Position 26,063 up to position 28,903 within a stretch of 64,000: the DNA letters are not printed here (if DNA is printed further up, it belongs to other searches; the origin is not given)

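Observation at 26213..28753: Clp/Hsp100-type double-AAA+ ATPase fused to an N-terminal four-helix membrane domain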

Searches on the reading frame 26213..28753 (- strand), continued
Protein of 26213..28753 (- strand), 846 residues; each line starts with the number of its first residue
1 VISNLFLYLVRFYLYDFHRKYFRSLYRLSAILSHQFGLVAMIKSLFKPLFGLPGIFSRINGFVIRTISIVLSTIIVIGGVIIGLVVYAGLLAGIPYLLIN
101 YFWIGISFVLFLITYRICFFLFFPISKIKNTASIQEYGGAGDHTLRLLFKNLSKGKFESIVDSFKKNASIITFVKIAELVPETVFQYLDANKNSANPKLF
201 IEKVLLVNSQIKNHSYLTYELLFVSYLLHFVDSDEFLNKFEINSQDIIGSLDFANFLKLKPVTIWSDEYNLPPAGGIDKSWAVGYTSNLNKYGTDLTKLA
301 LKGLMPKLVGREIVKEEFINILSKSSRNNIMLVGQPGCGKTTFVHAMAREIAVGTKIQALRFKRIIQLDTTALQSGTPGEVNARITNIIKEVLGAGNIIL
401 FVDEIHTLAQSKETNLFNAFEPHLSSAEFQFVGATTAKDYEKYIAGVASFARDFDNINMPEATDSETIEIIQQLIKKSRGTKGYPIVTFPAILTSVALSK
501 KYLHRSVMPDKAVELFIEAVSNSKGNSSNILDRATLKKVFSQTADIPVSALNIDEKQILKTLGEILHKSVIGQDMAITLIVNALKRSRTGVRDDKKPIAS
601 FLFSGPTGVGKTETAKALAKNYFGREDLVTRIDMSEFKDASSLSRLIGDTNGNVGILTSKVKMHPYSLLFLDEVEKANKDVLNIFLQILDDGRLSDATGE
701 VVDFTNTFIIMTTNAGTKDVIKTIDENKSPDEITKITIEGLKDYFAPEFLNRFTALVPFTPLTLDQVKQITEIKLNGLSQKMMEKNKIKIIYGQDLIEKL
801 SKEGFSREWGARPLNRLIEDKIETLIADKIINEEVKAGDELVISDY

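Call 20: find_encoding_contigs(protein=P0004, flank=10000, max_places=2)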
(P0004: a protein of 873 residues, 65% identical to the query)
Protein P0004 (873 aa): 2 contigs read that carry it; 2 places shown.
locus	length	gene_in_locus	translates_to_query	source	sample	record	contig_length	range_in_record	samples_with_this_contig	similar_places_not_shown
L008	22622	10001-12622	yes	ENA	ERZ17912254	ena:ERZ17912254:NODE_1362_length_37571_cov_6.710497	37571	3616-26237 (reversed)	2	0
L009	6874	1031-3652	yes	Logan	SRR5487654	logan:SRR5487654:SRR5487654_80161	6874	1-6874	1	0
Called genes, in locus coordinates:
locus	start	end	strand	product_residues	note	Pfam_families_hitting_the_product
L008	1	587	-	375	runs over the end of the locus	PF01180:DHO_dh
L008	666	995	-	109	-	PF13560:HTH_31 (weak), PF12844:HTH_19, PF01381:HTH_3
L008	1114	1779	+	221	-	-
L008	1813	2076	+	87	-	PF12840:HTH_20, PF01022:HTH_5, PF01047:MarR (weak), PF12802:MarR_2 (weak)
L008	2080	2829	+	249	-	PF02463:SMC_N (faint), PF00005:ABC_tran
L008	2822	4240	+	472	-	PF19295:SufBD_N, PF01458:SUFBD_core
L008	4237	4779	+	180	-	PF01458:SUFBD_core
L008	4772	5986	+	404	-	PF00266:Aminotran_5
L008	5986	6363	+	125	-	PF01592:NifU_N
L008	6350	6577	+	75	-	PF08984:DUF1858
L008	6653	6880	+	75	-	PF13459:Fer4_15, PF13370:Fer4_13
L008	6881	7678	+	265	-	PF00970:FAD_binding_6, PF00175:NAD_binding_1 (weak)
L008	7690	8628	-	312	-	PF01931:NTPase_I-T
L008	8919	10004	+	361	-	-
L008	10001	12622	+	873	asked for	PF20030:bpMoxR (faint), PF00004:AAA, PF00910:RNA_helicase (faint), PF17871:AAA_lid_9, PF07724:AAA_2, PF00004:AAA (weak), PF07728:AAA_5 (weak), PF10431:ClpB_D2-small, +7 more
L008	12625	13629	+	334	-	PF03462:PCRF, PF00472:RF-1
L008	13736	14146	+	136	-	-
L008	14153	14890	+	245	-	PF00005:ABC_tran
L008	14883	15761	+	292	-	PF18075:FtsX_ECD, PF02687:FtsX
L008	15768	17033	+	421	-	PF24568:CC_PcsB (weak), PF01551:Peptidase_M23 (weak)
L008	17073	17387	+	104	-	-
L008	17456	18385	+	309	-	PF00188:CAP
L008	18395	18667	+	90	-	-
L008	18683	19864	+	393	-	PF00535:Glycos_transf_2, PF13641:Glyco_tranf_2_3 (weak), PF04138:GtrA_DPMS_TM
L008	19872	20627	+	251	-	PF00535:Glycos_transf_2, PF10111:Glyco_tranf_2_2 (weak)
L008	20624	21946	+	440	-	PF02737:3HCDH_N (faint), PF03721:UDPG_MGDP_dh_N, PF03807:F420_oxidored (faint), PF00984:UDPG_MGDP_dh, PF03720:UDPG_MGDP_dh_C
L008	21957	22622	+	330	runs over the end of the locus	PF00106:adh_short (faint), PF01073:3Beta_HSD, PF01370:Epimerase, PF02719:Polysacc_synt_2, PF04321:RmlD_sub_bind, PF05368:NmrA (weak), PF13460:NAD_binding_10 (weak), PF16363:GDP_Man_Dehyd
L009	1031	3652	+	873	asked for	PF20030:bpMoxR (faint), PF00004:AAA, PF00910:RNA_helicase (faint), PF17871:AAA_lid_9, PF07724:AAA_2, PF00004:AAA (weak), PF07728:AAA_5 (weak), PF10431:ClpB_D2-small, +7 more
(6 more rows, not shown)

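Call 24: predict_structure(alignment_id=A1)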
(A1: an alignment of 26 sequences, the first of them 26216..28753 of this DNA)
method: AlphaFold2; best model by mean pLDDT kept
length: 846 residues; sequences in the alignment: 26
mean_pLDDT: 85.5   pTM: 0.77
mean pLDDT of the five models: 85.5, 82.9, 82.3, 81.8, 79.3
residues with pLDDT >= 90: 243; 70-90: 562; 50-70: 41; < 50: 0
segments of 3 or more residues with pLDDT < 50: none
pLDDT, mean of each block of 10 residues (from residue 1): 80 90 90 80 75 76 86 90 92 91 91 91 88 89 92 91 93 94 94 92 94 86 95 92 93 91 82 65 71 88 84 88 77 86 91 79 86 83 88 83 81 70 75 87 78 84 92 87 87 92 82 91 81 90 76 72 86 87 83 82 87 89 82 87 84 83 86 89 86 80 88 82 73 81 86 87 86 89 88 89 82 88 90 87 84
secondary structure, 60 per line:
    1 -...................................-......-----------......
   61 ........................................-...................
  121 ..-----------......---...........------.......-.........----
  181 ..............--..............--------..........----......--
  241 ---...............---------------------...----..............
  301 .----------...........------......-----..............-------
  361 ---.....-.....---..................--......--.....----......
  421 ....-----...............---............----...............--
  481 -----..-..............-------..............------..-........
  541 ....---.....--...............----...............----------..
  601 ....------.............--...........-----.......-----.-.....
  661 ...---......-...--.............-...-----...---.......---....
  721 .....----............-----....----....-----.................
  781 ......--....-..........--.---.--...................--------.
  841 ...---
elements in order (helices of 4 or more, strands of 3 or more residues): H2-36 H38-43 H55-100 H102-122 H134-139 H143-153 H160-166 H168-176 H181-194 H197-210 H219-228 H233-238 H244-258 H287-292 E293-295 H296-301 H312-322 E329-334 H340-353 E364-368 H370-374 H378-395 E398-403 H406-410 H415-424 E430-436 H437-444 H448-453 E454-459 H464-478 H489-502 H510-523 H533-544 H548-552 H555-569 H574-588 E599-604 H611-623 E629-633 H642-647 H656-663 E667-672 H679-691 E693-695 E701-703 E707-713 H717-725 H730-741 H747-750 E755-758 H764-786 E789-792 H794-803 H813-831 E840-843

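Call 53: fold_search(model_id=the predicted structure, library=pdb)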
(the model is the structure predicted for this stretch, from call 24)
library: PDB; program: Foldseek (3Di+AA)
matches with E <= 10: 1612; with E <= 0.001: 1005
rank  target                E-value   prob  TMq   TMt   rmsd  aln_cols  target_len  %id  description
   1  9a66_A                1.6e-46  1.00  0.52  0.54  19.1       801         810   28  Integrative model of CLPC-CLPP by crosslinking MS and deep learning (released 2024-09-18)
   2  9rai_d                3.9e-43  1.00  0.48  0.52  17.9       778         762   30  Structure of the S.aureus MecA/ClpC/ClpP degradation system (released 2025-09-10)
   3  9rai_b                1.5e-42  1.00  0.50  0.55  18.6       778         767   29  Structure of the S.aureus MecA/ClpC/ClpP degradation system (released 2025-09-10)
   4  9rai_e                2.9e-42  1.00  0.50  0.54  18.6       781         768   29  Structure of the S.aureus MecA/ClpC/ClpP degradation system (released 2025-09-10)
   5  9gi1_d                3.0e-42  1.00  0.48  0.66   6.9       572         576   37  Structure of the S.aureus MecA/ClpC/ClpP degradation system (released 2025-08-20)
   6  9gi1_e                3.5e-42  1.00  0.50  0.68   6.4       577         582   36  Structure of the S.aureus MecA/ClpC/ClpP degradation system (released 2025-08-20)
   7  9rai_c                4.3e-42  1.00  0.49  0.52  17.7       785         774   29  Structure of the S.aureus MecA/ClpC/ClpP degradation system (released 2025-09-10)
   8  6qs6_A                9.4e-42  1.00  0.50  0.69   6.3       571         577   36  ClpB (DWB and K476C mutant) bound to casein in presence of ATPgammaS - state KC-1 (released 2019-07-03)
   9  9gi1_c                2.0e-41  1.00  0.48  0.65   6.8       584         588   36  Structure of the S.aureus MecA/ClpC/ClpP degradation system (released 2025-08-20)
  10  9gi1_b                2.4e-41  1.00  0.50  0.69   6.3       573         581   36  Structure of the S.aureus MecA/ClpC/ClpP degradation system (released 2025-08-20)
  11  8xoo_O                8.4e-41  1.00  0.46  0.63   7.3       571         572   35  Cryo-EM structure of the ClpC1:ClpP1P2 degradation complex in Streptomyces hawaiiensis (released 2024-03-27)
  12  9if4_D                1.9e-40  1.00  0.48  0.64   6.7       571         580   34  Structure of the Mycobacterium Tuberculosis ClpC1P1P2 complex bound to the activator Bz-Leu-Leu (released 2025-08-27)
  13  8xon_P                2.0e-40  1.00  0.49  0.66   6.6       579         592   35  Cryo-EM structure of the ClpC1:ClpP1P2 degradation complex in Streptomyces hawaiiensis (released 2024-03-27)
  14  8a8u_D                2.7e-40  1.00  0.48  0.66   6.7       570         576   34  Mycobacterium tuberculosis ClpC1 hexamer structure (released 2022-10-26)
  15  6qs4_B                9.4e-40  1.00  0.50  0.68   6.5       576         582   36  Two-Step Activation Mechanism of the ClpB Disaggregase for Sequential Substrate Threading by the Main ATPase Motor. (released 2019-07-03)
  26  1qvr_A                1.0e-38  1.00  0.48  0.51  22.6       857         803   25  Crystal Structure Analysis of ClpB (released 2003-10-21)
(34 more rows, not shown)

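Call 64: search_protein_families(library=padloc, proteins=[window:26216-28753:-], max_evalue=0.001)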
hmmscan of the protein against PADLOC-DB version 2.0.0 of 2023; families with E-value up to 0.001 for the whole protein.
window:26216-28753:- (846 aa): 14 families
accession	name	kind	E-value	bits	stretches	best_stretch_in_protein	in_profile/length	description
PDLC03838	DolB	-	1.8e-33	114.3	2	535-722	105-285/375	-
PDLC04606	PDC-M37B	-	6.5e-33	112.4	1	539-724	116-303/390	-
PDLC04605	PDC-M37B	-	1.6e-21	75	1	555-726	261-435/518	-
PDLC04232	IetA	-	5.4e-13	47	1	312-411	101-189/330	-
PDLC00915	TRIP13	-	4.5e-12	44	1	330-412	66-149/302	TRIP13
PDLC04140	mad8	-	2e-11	42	2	602-772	31-128/314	mads_8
PDLC02196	IetA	-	5e-10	37.3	2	325-411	120-195/374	-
PDLC00914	TRIP13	-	3.2e-08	31.4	1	329-415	73-162/302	TRIP13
PDLC04231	IetA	-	2.1e-07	29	1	314-410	104-189/262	-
PDLC02195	IetA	-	7.2e-07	26.8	0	576-674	115-204/395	-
PDLC01993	RtcR--CARF_AAA_HTH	-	1.8e-06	24.7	0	599-714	205-327/523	-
PDLC04786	PDC-S01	-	3.8e-06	23.9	0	323-409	16-100/439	-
PDLC01994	RtcR_PspF1--CARF_AAA_HTH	-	3.4e-05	21.1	0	330-438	184-288/468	-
PDLC04792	PDC-S01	-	0.0001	19.1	0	315-409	7-99/452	-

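Call 65: search_protein_families(library=ncbifam, proteins=[L008:8919-10001:+], max_evalue=0.1)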
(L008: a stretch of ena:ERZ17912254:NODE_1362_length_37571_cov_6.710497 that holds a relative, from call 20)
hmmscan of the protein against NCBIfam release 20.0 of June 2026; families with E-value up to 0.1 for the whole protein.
L008:8919-10001:+ (361 aa): 0 families
